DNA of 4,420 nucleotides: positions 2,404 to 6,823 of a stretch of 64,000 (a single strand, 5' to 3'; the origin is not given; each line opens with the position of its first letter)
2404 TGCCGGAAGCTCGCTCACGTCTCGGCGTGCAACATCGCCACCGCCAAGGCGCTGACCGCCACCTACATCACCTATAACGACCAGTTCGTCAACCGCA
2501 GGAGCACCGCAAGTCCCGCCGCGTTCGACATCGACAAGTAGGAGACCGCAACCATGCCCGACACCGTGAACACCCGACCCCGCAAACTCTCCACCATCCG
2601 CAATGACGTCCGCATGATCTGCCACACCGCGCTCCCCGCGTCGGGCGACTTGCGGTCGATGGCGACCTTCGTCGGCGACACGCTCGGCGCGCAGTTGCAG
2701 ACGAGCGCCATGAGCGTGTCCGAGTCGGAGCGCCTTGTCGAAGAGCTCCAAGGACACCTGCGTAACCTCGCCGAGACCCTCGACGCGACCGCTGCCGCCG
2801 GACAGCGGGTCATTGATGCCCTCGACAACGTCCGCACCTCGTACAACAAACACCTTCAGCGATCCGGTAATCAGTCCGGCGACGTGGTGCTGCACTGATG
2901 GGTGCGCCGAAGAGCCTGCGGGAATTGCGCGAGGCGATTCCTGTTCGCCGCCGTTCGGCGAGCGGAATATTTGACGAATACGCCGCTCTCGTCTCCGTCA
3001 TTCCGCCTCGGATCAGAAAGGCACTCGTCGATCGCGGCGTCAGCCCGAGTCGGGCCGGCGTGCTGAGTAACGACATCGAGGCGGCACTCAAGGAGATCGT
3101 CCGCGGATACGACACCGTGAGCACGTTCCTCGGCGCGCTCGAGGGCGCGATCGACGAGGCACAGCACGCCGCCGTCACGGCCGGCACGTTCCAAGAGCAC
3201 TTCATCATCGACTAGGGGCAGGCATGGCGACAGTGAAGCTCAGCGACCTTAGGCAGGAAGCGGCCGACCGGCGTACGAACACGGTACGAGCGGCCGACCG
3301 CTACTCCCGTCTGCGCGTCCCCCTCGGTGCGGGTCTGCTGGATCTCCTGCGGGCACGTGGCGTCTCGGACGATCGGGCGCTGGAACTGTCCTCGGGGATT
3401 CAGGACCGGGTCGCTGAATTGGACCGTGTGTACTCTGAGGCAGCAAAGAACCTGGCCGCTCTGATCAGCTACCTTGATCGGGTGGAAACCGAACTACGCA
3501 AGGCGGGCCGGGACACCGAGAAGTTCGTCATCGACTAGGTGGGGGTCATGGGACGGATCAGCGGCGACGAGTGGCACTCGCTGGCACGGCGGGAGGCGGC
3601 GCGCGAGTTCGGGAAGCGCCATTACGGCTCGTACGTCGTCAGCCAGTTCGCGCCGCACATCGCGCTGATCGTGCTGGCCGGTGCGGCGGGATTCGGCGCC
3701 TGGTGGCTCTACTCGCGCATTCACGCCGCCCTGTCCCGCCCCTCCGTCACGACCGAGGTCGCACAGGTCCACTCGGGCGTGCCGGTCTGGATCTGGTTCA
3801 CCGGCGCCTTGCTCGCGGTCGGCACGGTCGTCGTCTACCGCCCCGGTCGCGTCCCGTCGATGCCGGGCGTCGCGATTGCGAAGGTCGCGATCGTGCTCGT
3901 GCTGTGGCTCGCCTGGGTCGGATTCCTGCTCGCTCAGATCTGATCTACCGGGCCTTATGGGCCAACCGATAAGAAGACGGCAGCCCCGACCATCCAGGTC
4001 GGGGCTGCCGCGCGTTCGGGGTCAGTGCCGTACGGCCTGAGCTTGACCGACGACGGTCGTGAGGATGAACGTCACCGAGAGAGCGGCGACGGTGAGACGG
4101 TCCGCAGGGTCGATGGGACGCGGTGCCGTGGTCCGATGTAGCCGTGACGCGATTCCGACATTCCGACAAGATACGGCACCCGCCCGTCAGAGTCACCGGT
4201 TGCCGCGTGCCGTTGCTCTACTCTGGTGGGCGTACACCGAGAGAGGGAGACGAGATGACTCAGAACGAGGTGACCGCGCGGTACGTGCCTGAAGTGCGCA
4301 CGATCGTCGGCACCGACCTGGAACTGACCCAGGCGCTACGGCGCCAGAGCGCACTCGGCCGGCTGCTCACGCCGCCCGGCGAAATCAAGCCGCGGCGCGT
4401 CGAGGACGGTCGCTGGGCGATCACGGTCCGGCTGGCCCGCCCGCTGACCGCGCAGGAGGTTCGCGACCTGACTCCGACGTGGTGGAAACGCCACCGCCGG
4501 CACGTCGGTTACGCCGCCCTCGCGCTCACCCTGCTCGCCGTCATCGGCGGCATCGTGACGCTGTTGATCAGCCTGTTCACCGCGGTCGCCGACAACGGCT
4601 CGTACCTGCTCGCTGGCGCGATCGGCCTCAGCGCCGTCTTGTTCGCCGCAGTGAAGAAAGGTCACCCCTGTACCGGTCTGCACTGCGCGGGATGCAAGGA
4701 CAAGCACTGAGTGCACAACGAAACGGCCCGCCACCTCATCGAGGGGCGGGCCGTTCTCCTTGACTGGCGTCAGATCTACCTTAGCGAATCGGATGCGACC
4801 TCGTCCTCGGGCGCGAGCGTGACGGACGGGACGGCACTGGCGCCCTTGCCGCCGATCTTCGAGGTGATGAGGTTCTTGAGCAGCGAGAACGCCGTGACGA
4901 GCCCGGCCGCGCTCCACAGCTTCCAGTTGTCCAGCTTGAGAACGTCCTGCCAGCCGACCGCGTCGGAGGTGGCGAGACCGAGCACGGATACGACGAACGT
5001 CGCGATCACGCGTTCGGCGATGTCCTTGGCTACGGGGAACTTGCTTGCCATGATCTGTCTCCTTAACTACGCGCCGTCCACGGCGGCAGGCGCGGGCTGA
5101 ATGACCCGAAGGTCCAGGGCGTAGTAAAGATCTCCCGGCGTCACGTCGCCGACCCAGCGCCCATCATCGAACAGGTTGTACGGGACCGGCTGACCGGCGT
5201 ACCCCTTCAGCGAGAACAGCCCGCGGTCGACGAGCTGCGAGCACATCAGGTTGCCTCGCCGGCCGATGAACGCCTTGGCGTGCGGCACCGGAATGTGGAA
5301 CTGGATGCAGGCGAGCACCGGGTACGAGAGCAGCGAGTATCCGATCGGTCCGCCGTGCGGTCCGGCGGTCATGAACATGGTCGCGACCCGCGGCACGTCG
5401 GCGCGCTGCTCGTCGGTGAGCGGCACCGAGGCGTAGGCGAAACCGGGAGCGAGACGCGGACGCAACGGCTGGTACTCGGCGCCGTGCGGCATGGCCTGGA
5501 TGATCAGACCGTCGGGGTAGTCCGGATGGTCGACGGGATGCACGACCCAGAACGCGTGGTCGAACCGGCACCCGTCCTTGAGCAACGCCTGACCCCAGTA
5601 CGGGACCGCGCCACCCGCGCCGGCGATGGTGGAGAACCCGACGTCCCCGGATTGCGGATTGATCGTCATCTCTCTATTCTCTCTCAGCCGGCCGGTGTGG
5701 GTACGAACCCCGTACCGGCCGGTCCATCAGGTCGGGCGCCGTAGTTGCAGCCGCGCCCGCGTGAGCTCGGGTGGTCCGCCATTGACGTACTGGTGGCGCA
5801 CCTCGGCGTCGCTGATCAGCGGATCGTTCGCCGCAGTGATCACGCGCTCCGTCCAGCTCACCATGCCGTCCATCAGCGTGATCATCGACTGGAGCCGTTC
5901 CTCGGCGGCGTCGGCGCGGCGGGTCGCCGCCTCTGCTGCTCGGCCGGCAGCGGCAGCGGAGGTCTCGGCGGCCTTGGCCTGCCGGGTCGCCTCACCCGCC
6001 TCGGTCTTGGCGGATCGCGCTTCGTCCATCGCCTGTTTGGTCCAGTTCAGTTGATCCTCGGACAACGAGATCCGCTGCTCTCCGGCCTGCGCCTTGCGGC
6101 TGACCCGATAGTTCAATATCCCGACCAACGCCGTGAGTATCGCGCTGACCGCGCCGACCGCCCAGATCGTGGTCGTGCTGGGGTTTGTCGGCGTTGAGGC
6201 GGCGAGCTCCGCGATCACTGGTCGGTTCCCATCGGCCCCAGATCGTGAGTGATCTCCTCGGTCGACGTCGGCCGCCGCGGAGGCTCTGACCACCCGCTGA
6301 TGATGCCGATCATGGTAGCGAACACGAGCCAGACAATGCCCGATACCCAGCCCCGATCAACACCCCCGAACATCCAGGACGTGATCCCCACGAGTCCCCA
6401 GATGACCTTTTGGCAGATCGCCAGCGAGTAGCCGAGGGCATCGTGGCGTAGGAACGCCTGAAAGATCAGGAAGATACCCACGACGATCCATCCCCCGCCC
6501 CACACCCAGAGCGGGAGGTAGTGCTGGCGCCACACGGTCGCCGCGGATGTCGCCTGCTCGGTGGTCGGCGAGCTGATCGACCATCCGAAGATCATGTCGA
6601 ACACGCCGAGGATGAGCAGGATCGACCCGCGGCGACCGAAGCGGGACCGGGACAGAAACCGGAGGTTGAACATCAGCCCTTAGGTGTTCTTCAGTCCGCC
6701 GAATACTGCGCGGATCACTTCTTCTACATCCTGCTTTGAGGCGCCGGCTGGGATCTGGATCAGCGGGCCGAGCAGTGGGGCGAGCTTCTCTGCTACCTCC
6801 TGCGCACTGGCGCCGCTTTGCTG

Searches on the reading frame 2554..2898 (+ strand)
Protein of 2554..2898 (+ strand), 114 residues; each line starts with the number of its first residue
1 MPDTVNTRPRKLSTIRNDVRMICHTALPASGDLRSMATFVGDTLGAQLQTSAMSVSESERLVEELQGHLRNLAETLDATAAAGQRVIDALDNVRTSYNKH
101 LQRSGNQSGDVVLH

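Call 51: search_protein_families(library=pfam, proteins=[window:2554-2898:+], max_evalue=0.01)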
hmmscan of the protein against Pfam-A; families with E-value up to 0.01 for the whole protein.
window:2554-2898:+ (114 aa): 1 family
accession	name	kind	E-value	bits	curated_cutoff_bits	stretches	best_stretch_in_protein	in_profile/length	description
PF11887.13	Mce4_CUP1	-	0.00085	19.4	32.6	1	41-96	56-111/222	Cholesterol uptake porter CUP1 of Mce4, putative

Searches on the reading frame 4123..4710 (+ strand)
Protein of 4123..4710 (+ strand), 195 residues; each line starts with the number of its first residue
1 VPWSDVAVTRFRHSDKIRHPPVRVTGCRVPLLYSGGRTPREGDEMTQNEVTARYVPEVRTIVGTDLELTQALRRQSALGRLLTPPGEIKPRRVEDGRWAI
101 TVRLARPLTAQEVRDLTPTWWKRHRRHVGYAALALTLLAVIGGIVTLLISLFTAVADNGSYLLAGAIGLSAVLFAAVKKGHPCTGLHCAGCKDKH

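Call 51: search_protein_families(library=pfam, proteins=[window:4123-4710:+], max_evalue=0.01)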
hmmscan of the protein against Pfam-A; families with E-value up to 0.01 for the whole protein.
window:4123-4710:+ (195 aa): 1 family
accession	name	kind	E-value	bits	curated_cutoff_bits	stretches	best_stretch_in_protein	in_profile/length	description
PF13301.11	DUF4079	-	0.0049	17.6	31.4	1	99-176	24-99/141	Protein of unknown function (DUF4079)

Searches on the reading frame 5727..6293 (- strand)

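Call 51: search_protein_families(library=pfam, proteins=[window:5727-6293:-], max_evalue=0.01)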
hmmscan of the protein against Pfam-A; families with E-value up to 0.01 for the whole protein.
window:5727-6293:- (188 aa): 3 families
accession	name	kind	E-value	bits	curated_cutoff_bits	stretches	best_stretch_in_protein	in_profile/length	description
PF11839.13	Alanine_zipper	-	1.3e-05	25.8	23.1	1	87-138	12-63/69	Alanine-zipper, major outer membrane lipoprotein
PF16535.10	T3SSipB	-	0.00031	21.5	31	1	78-137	34-93/155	Type III cell invasion protein SipB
PF19315.5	MC_hydratase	-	0.001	18.7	26.5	1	76-163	239-325/353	Mesaconyl-CoA hydratase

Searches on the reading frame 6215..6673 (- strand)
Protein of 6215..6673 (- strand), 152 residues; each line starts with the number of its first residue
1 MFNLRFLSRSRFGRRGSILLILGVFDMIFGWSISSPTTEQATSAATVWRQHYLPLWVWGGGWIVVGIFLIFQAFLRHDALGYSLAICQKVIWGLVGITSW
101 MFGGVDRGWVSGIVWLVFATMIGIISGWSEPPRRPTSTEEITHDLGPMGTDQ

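Call 51: search_protein_families(library=pfam, proteins=[window:6215-6673:-], max_evalue=0.01)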
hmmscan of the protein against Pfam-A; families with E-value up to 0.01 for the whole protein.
window:6215-6673:- (152 aa): 1 family
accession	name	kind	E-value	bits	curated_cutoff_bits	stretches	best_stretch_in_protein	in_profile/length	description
PF11381.13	DUF3185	-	0.0023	18.3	25.3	1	16-69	4-58/59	Protein of unknown function (DUF3185)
